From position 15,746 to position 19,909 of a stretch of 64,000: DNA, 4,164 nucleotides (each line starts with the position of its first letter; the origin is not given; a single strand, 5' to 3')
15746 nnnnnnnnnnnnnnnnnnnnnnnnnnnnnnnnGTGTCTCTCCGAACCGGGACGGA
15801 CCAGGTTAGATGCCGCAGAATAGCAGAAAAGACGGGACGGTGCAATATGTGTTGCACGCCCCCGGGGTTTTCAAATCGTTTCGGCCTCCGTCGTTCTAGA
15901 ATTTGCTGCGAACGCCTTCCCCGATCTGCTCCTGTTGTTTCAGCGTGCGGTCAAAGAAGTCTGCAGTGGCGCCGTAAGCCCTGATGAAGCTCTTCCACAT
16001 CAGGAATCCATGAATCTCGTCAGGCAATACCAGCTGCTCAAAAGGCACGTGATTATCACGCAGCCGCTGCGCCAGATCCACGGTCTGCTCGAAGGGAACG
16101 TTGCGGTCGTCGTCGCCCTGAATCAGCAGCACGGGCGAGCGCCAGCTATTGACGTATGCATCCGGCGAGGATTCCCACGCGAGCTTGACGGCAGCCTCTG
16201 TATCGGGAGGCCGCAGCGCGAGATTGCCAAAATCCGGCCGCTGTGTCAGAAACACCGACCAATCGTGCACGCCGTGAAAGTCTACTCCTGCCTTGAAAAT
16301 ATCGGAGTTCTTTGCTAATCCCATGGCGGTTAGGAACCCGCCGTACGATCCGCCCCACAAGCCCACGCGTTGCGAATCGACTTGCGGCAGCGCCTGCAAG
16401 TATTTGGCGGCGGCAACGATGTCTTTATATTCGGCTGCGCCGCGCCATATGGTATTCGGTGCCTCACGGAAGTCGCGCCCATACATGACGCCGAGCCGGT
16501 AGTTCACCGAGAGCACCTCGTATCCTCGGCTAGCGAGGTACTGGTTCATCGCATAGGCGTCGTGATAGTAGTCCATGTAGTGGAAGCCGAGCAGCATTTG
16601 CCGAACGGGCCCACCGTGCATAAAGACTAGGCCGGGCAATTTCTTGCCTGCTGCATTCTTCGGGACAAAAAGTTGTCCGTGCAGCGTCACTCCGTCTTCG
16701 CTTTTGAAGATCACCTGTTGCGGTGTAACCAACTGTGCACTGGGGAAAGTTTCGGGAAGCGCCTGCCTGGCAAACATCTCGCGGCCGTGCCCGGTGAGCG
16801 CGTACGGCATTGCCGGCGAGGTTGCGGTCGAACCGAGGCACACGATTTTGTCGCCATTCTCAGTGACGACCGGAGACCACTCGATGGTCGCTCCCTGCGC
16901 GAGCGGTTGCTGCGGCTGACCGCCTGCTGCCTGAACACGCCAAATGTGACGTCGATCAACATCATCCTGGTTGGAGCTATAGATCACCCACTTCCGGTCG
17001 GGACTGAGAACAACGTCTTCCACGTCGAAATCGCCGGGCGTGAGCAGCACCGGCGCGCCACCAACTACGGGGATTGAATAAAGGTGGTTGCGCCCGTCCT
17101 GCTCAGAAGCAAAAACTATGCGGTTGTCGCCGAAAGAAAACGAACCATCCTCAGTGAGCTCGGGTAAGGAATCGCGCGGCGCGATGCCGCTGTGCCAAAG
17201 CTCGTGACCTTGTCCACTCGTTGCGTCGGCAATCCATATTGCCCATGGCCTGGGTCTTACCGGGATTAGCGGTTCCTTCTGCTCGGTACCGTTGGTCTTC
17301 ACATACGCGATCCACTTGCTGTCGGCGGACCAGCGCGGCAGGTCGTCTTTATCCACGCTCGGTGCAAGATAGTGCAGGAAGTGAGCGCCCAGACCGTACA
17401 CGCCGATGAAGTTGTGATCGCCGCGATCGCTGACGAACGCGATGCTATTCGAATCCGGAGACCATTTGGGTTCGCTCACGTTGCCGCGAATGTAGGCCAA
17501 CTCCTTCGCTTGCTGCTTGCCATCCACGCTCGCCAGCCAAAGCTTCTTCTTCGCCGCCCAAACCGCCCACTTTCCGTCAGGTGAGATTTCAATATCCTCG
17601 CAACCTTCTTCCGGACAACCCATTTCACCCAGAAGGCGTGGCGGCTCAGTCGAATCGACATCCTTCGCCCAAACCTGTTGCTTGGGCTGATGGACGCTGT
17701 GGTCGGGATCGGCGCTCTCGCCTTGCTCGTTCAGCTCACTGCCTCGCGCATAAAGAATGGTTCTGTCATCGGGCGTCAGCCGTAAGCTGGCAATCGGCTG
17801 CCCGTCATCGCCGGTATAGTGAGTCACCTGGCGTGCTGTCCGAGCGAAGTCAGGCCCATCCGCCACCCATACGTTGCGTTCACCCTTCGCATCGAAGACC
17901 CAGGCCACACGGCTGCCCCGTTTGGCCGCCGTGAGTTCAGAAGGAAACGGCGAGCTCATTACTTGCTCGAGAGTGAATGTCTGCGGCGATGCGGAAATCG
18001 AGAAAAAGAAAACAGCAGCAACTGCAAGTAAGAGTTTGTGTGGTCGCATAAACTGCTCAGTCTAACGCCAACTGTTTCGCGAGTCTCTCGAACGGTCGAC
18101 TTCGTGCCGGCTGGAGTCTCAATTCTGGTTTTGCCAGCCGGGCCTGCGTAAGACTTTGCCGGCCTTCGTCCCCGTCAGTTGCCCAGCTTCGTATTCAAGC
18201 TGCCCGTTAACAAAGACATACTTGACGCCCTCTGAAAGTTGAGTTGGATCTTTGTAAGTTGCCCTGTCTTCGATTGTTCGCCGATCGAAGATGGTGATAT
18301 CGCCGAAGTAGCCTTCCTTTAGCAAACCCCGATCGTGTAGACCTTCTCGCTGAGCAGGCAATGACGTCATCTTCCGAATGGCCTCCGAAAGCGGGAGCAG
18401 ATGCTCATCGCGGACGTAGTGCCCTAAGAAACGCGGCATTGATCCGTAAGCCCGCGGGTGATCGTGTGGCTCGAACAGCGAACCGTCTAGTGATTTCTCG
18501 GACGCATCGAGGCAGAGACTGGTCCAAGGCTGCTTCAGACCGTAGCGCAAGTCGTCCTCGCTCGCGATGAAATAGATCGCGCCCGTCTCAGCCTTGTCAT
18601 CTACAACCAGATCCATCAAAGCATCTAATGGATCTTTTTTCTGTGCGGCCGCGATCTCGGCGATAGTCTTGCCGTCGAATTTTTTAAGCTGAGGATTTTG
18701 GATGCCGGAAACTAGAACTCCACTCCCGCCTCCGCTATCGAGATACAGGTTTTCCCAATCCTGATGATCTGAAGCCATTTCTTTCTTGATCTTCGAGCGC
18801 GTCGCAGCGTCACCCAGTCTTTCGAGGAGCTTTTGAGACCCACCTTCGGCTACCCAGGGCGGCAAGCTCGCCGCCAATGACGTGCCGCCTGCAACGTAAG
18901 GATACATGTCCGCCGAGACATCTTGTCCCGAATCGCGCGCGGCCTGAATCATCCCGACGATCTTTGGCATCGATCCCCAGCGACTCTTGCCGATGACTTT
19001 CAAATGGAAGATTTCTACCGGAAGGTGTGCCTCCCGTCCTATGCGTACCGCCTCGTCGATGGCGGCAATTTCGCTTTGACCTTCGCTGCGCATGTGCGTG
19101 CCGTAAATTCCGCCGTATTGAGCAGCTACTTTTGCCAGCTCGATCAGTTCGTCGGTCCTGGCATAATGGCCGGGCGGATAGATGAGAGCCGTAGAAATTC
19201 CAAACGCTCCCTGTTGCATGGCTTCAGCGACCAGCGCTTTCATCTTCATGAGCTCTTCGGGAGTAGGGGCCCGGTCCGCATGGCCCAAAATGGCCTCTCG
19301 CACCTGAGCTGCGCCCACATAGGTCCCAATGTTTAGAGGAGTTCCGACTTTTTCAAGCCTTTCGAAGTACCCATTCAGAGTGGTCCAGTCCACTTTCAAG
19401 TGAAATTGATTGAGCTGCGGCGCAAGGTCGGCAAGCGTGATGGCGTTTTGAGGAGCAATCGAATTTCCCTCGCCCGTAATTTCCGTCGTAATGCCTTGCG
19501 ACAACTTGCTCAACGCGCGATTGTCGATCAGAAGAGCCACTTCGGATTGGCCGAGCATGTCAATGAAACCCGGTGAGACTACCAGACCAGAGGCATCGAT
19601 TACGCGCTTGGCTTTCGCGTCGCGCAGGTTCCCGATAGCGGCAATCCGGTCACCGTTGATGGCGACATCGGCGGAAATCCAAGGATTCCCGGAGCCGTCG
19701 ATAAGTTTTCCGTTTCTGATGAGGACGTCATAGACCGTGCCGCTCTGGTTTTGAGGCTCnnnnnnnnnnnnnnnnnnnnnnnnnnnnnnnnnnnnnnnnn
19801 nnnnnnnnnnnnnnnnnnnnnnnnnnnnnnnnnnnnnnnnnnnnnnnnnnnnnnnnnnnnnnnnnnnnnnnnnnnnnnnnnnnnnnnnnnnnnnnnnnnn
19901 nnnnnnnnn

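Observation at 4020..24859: Ten same-strand genes read as a TonB-dependent scavenging pathway for D-amino-acid peptides (peptidoglycan stem peptides)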

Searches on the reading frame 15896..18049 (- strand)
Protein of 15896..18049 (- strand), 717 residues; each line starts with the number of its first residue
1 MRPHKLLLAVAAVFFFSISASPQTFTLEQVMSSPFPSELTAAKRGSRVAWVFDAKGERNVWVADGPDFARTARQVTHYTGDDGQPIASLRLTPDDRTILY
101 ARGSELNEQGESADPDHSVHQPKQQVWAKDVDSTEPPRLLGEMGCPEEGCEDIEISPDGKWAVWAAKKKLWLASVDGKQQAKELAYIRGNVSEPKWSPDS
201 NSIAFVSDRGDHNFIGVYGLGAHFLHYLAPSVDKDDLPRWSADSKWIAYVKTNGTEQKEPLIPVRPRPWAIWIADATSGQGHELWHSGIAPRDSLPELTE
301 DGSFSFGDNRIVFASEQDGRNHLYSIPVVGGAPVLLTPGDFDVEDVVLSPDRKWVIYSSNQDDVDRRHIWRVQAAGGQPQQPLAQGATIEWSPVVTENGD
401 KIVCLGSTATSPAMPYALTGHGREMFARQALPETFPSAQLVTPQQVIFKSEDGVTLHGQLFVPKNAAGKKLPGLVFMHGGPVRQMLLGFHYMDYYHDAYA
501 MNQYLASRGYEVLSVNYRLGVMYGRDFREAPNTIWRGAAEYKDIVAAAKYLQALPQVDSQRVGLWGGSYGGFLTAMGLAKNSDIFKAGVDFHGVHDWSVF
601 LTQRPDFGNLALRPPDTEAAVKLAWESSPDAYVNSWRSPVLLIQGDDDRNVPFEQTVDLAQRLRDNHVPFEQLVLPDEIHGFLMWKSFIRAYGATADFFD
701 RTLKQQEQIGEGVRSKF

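Call 3: search_protein_families(library=pfam, proteins=[window:15896-18049:-], max_evalue=0.001)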
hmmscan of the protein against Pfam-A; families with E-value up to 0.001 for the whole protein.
window:15896-18049:- (717 aa): 9 families
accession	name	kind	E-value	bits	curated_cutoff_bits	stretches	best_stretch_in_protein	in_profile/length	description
PF00326.27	Peptidase_S9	-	8.8e-40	136.9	22.6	1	502-705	7-212/213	Prolyl oligopeptidase family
PF00930.27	DPPIV_N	-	3.3e-18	66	22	1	304-403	242-344/354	Dipeptidyl peptidase IV (DPP IV) N-terminal region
PF07676.18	PD40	-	4.6e-18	65.1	20.9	1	189-211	9-31/38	WD40-like Beta Propeller Repeat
PF20434.5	BD-FAE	-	3.9e-13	49.9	26.8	1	460-663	3-215/215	BD-FAE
PF01738.24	DLH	-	1.9e-12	47.7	21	1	500-687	32-193/217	Dienelactone hydrolase family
PF02129.25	Peptidase_S15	-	1.6e-09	38.3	23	1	452-598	1-133/262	X-Pro dipeptidyl-peptidase (S15 family)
PF05448.18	AXE1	-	1.2e-05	24.7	21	1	440-581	53-197/321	Acetyl xylan esterase (AXE1)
PF00561.26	Abhydrolase_1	-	1.4e-05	25.3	25.8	0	474-589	3-98/245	alpha/beta hydrolase fold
PF07859.19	Abhydrolase_3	-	1.8e-05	25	25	1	501-683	21-209/210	alpha/beta hydrolase fold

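Call 4: search_protein_families(library=ncbifam, proteins=[window:15896-18049:-], max_evalue=0.00001)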
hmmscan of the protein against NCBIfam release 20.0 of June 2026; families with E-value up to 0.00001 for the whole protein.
window:15896-18049:- (717 aa): 6 families
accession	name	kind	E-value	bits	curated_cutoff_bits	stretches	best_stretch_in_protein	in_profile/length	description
NF053518.1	DipepPtdsDpp5Prph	equivalog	4.6e-27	94.8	900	1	229-685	192-636/655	dipeptidyl-peptidase Dpp5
NF033523.0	lasso_peptidase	equivalog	9.3e-26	90.7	400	1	503-680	430-614/638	Atxe2 family lasso peptide isopeptidase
TIGR02800.1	propeller_TolB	equivalog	6.8e-15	54.9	343.15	0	302-403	284-381/418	Tol-Pal system beta propeller repeat protein TolB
NF002183.0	PRK01029.1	equivalog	1.1e-12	47.7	405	1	156-257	289-395/429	Tol-Pal system protein TolB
NF050058.1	e_dPHAscl_type1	hypoth_equivalog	9.5e-10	38.4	150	1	455-664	7-205/276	extracellular catalytic domain type 1 short-chain-length polyhydroxyalkanoate depolymerase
NF047920.1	lactonase_UilS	equivalog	6.9e-07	29.2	400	1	505-583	48-121/285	UilS family quorum-quenching N-acyl-homoserine lactonase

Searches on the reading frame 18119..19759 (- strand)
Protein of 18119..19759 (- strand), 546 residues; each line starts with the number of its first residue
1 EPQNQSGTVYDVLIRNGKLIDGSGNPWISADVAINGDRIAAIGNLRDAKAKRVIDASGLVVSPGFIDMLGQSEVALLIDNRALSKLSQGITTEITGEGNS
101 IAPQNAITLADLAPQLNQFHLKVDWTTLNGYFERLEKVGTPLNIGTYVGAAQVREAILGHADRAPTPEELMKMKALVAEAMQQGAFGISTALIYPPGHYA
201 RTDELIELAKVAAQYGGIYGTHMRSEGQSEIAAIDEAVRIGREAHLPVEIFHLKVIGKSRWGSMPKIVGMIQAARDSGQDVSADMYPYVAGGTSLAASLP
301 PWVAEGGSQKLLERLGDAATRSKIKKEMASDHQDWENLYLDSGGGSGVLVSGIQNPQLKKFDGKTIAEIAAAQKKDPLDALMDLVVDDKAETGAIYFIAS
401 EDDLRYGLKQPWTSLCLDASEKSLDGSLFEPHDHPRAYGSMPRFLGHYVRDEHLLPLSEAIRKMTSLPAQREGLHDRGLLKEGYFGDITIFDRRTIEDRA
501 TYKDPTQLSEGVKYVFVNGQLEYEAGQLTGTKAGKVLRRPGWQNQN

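Call 17: search_solved_structures(query=window:18119-19759:-, max_evalue=0.00001, show_alignments=2)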
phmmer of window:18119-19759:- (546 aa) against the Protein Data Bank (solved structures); distinct sequences matched with E-value up to 0.00001: 11.
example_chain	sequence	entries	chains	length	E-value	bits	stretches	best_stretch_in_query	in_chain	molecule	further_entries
1m7j_A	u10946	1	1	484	3e-91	309.9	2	7-296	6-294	D-aminoacylase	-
1rjp_A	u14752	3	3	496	3e-91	309.9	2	6-296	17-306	D-aminoacylase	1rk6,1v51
1rjq_A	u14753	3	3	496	9.4e-91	308.3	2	6-296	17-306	D-aminoacylase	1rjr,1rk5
1v4y_A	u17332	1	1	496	8.1e-90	305.2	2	6-296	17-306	D-aminoacylase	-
9g5m_A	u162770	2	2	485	3.8e-81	276.6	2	11-295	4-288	Amidohydrolase family protein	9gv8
3gip_A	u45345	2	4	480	3.2e-67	230.6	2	9-295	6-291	N-acyl-D-glutamate deacylase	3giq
9kb1_A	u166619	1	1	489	4.2e-64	220.3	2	10-295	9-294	PpOngB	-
9kb3_A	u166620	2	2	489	4e-63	217.1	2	10-295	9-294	Carbohydrate de-N-acetylated protein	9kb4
8je0_A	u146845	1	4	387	1.5e-09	40.3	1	10-71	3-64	Amidase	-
3e74_A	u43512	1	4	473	1.5e-06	30.4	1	9-68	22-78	Allantoinase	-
8hfd_A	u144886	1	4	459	2.6e-06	29.6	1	10-68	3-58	Allantoinase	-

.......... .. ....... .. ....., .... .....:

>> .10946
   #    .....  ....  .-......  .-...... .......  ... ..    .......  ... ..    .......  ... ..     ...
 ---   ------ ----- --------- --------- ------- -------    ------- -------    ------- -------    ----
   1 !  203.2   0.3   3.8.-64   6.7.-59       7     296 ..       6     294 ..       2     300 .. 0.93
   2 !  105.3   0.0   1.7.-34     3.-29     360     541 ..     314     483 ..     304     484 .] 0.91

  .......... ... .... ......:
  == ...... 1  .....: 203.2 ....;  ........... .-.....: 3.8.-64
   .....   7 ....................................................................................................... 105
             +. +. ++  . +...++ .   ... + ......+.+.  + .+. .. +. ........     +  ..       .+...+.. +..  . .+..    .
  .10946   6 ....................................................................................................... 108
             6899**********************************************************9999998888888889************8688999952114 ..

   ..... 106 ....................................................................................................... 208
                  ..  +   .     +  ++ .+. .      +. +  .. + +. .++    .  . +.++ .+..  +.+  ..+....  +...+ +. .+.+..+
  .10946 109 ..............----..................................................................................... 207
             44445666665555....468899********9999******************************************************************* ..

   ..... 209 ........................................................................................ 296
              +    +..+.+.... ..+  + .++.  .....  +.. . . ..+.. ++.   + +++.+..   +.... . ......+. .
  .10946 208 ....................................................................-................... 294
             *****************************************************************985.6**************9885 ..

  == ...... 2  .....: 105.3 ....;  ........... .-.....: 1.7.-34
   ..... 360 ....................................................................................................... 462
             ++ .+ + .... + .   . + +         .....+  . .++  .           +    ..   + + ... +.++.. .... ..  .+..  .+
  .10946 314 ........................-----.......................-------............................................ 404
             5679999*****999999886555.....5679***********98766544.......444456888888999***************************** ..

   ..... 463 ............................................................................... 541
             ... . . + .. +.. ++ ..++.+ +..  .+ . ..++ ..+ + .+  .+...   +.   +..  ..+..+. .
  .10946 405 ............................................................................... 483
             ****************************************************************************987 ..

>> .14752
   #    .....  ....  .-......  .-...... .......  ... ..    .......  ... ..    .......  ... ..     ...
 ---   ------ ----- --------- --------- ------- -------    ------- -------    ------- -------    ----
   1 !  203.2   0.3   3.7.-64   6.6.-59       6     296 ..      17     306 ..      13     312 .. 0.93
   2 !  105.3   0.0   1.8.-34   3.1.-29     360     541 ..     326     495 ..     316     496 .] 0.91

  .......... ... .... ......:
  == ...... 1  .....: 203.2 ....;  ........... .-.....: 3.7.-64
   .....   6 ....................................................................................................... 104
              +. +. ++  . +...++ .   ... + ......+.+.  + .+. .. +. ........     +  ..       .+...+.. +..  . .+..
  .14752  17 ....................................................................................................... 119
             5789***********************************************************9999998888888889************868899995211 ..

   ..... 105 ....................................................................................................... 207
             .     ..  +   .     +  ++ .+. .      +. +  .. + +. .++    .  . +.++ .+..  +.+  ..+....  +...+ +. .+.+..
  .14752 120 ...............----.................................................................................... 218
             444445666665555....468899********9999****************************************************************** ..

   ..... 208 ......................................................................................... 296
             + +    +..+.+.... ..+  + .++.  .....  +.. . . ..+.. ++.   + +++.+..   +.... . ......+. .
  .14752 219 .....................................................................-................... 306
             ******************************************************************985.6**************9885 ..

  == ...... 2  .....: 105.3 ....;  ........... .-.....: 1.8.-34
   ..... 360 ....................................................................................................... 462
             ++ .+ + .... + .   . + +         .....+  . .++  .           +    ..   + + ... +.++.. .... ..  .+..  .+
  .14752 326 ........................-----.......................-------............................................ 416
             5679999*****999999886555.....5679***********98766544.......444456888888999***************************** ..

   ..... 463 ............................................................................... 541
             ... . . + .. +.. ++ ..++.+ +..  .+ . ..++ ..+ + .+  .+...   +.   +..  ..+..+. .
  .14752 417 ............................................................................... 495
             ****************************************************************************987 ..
